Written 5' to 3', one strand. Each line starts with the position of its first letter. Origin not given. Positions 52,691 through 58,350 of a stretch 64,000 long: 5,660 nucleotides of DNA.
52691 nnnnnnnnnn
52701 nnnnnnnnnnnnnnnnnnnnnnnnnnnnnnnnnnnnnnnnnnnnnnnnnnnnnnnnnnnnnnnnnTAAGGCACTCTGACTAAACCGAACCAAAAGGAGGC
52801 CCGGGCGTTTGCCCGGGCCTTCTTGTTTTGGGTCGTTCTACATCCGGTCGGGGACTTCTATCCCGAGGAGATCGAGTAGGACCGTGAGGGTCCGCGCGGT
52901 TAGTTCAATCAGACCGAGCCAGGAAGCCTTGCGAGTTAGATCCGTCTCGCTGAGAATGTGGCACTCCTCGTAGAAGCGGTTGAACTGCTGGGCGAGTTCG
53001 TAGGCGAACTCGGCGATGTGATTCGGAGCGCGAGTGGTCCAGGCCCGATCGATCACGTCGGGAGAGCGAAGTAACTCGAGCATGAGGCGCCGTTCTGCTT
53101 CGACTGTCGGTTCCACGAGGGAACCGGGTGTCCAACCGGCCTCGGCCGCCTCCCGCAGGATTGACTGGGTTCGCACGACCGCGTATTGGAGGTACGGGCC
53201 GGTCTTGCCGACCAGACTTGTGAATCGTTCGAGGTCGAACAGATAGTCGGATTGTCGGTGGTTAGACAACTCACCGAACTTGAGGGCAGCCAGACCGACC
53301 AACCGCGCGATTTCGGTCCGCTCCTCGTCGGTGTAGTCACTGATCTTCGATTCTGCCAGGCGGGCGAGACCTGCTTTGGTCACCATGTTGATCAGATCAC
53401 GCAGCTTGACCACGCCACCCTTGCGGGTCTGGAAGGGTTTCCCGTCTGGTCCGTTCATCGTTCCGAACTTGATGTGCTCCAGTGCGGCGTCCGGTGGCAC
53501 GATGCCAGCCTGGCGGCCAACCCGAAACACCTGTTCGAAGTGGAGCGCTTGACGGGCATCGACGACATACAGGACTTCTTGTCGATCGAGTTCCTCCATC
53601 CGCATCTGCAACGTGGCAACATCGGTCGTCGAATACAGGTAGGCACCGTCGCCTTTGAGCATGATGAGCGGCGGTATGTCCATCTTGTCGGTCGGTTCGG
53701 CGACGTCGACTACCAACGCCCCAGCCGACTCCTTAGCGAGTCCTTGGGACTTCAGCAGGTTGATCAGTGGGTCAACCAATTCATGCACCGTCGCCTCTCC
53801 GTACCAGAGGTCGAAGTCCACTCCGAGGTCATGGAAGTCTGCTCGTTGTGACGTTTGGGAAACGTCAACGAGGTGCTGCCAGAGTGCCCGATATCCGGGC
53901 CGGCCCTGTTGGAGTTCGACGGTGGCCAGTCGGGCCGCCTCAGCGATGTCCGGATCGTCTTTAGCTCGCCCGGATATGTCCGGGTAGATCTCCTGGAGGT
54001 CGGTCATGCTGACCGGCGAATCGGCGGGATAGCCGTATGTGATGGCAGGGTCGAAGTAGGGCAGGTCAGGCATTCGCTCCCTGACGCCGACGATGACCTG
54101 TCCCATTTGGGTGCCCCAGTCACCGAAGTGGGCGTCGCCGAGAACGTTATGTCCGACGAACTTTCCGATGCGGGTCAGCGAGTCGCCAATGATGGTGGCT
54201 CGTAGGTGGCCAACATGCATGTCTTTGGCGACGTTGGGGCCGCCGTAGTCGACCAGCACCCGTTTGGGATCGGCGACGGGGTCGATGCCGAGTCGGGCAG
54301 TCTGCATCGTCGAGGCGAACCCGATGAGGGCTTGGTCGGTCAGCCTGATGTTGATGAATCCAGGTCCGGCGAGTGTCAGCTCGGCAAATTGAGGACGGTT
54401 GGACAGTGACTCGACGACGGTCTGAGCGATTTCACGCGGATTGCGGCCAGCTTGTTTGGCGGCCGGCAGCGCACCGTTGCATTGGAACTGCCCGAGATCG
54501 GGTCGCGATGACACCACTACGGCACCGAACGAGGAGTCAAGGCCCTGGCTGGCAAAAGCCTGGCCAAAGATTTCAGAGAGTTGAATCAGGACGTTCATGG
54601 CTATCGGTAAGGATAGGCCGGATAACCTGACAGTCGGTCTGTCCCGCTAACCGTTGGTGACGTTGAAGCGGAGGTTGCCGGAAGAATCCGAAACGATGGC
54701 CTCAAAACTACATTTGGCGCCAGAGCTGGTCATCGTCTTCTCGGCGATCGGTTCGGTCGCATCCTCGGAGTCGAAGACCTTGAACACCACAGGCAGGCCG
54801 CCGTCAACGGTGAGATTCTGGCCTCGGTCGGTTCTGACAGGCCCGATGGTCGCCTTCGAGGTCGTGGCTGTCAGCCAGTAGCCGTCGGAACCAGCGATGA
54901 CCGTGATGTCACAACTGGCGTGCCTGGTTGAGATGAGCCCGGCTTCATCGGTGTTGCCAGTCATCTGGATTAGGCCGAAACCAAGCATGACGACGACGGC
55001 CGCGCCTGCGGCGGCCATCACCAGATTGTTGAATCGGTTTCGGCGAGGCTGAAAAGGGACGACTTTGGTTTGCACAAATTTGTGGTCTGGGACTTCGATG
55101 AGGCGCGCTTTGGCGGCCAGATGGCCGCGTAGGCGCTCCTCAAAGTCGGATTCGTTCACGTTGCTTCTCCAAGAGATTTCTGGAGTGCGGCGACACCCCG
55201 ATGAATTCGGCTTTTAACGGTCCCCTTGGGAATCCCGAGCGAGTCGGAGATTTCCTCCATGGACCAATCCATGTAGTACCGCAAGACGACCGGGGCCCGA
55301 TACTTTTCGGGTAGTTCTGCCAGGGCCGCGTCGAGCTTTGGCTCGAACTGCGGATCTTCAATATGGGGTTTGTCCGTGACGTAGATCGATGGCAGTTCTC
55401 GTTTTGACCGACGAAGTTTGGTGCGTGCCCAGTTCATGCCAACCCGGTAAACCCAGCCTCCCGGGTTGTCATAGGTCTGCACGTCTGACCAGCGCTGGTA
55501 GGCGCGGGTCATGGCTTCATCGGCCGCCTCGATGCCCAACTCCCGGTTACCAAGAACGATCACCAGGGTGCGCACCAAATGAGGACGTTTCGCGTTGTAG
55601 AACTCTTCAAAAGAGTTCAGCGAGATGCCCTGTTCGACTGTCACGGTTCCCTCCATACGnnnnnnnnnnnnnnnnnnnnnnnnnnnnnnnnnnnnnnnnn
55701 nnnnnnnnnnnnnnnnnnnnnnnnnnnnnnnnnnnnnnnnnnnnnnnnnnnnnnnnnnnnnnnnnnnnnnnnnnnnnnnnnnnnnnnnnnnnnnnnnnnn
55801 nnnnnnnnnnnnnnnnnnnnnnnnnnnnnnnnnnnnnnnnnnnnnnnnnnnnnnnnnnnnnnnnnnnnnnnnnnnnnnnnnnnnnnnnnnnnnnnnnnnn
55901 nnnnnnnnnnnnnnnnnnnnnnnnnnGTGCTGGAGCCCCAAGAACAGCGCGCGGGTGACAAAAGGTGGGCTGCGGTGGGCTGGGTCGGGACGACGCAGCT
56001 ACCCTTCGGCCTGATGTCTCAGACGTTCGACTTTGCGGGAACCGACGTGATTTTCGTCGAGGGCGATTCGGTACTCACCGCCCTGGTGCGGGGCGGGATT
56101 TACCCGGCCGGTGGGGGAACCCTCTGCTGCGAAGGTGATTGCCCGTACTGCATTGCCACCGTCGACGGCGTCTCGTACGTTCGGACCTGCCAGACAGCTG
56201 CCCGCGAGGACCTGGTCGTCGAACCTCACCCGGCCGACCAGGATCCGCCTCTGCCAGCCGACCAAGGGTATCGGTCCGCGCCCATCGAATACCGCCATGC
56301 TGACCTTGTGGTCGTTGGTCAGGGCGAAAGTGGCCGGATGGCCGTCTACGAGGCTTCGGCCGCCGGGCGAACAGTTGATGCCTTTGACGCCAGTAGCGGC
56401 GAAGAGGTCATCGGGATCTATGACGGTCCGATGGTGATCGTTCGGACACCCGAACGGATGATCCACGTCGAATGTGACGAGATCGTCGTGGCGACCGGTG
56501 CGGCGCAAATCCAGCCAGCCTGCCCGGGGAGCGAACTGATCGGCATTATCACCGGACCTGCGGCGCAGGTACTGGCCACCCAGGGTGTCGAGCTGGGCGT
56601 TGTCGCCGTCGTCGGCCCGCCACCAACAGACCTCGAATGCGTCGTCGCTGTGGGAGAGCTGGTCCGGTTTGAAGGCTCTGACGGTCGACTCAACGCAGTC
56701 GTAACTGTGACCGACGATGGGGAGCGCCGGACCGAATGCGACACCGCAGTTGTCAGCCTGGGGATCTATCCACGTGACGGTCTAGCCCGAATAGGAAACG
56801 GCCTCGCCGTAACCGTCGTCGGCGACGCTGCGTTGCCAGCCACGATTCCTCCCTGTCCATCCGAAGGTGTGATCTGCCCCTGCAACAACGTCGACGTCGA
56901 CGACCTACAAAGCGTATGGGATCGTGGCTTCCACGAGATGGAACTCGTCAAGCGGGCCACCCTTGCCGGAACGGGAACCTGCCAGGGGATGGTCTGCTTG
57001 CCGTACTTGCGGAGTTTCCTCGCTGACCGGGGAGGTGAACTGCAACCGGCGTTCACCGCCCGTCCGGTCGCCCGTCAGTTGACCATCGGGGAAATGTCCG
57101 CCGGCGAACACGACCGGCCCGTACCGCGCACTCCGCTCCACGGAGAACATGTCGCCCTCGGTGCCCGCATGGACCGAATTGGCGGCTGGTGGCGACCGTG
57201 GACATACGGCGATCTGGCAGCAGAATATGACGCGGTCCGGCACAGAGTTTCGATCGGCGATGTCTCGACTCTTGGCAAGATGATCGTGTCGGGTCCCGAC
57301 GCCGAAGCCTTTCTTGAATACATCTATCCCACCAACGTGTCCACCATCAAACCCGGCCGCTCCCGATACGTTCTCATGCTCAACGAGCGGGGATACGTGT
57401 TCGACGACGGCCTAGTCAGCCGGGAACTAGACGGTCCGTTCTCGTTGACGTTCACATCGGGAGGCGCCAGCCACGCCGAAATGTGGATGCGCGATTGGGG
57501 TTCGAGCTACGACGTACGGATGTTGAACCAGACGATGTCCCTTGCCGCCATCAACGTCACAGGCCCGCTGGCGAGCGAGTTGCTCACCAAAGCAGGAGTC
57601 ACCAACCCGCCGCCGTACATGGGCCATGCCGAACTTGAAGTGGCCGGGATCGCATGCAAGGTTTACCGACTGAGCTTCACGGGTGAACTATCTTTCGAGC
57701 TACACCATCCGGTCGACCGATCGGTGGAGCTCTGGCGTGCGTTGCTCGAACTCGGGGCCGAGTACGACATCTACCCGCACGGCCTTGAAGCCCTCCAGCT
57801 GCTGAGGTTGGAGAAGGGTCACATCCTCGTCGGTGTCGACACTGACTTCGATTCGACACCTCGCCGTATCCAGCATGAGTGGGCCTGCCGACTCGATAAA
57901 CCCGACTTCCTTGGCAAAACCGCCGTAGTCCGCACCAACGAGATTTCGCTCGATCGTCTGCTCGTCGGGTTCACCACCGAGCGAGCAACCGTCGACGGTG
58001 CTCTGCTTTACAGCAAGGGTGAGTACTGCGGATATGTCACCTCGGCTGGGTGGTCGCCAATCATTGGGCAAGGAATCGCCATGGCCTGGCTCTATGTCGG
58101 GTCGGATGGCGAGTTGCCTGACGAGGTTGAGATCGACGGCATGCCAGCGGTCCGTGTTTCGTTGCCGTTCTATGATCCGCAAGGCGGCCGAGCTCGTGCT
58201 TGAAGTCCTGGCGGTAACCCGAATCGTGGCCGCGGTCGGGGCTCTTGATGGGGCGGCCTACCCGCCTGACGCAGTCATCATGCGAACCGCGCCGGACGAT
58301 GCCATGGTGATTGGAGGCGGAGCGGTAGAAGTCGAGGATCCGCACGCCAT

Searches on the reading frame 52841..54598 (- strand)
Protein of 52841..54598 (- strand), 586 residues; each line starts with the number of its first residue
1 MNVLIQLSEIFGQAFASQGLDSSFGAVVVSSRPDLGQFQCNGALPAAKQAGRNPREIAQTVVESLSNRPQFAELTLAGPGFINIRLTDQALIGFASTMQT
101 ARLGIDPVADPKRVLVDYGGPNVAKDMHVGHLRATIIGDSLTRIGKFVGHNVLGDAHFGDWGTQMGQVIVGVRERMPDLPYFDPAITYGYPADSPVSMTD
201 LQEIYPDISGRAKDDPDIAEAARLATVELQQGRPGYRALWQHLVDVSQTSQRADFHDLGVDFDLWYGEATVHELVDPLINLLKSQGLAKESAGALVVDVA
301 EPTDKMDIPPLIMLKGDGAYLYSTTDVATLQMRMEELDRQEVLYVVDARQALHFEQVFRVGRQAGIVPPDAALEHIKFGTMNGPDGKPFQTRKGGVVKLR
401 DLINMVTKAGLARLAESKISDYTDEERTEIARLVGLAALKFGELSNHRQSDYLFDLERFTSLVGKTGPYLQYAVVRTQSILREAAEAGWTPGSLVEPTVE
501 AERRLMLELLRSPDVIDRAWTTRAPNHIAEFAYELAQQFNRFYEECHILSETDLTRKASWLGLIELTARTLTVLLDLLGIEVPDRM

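Call 49: search_protein_families(library=pfam, proteins=[window:52841-54598:-], max_evalue=0.001)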
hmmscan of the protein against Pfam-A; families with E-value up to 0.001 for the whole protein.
window:52841-54598:- (586 aa): 3 families
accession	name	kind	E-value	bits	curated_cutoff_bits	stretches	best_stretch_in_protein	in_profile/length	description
PF00750.26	tRNA-synt_1d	-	7e-82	275.6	23.3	1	109-455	17-348/349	tRNA synthetases class I (R), catalytic domain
PF05746.21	DALR_1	-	1.9e-26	92.9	22.3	1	470-586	1-117/117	DALR anticodon binding domain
PF03485.21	Arg_tRNA_synt_N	-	8.8e-18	65.1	21.5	1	16-86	12-85/85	Arginyl tRNA synthetase N terminal domain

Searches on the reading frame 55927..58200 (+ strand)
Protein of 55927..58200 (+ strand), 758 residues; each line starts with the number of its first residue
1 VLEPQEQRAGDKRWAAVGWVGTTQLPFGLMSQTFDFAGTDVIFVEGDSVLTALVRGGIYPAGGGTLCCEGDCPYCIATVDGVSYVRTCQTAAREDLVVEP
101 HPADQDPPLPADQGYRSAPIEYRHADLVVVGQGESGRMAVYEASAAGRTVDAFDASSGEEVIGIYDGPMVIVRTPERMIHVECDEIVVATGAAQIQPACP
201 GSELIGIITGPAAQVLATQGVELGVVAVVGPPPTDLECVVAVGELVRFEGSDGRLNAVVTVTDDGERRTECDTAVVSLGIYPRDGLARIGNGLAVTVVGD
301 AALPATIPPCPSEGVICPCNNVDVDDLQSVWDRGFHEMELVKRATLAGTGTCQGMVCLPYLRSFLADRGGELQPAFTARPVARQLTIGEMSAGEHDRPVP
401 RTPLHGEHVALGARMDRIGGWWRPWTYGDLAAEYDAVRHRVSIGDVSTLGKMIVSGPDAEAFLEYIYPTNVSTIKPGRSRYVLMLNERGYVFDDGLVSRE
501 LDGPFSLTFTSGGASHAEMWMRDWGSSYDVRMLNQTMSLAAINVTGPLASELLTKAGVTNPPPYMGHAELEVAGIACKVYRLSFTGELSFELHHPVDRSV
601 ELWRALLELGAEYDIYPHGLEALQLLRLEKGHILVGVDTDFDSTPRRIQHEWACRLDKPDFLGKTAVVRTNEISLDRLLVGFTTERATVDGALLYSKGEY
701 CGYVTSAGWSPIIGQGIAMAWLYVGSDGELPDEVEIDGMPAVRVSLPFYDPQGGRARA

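Call 49: search_protein_families(library=pfam, proteins=[window:55927-58200:+], max_evalue=0.001)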
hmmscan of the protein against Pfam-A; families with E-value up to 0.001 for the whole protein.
window:55927-58200:+ (758 aa): 6 families
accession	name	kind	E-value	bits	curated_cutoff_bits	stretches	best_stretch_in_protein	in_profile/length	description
PF01571.26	GCV_T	-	6e-65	219.5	25.6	1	404-653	1-255/255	Aminomethyltransferase folate-binding domain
PF08669.17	GCV_T_C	-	2.9e-12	46.7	25.9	1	677-750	1-80/80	Glycine cleavage T-protein C-terminal barrel domain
PF04324.20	Fer2_BFD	-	5e-07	30.4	26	1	315-366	1-49/50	BFD-like [2Fe-2S] binding domain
PF13510.11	Fer2_4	-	9.6e-07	29.2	22.8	1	33-99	5-78/82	2Fe-2S iron-sulfur cluster binding domain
PF17806.6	SO_alpha_A3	-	0.00049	20.8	23.1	0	319-356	9-46/87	Sarcosine oxidase A3 domain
PF07992.20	Pyr_redox_2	-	0.00059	19.8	26.1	0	158-231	72-150/291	Pyridine nucleotide-disulphide oxidoreductase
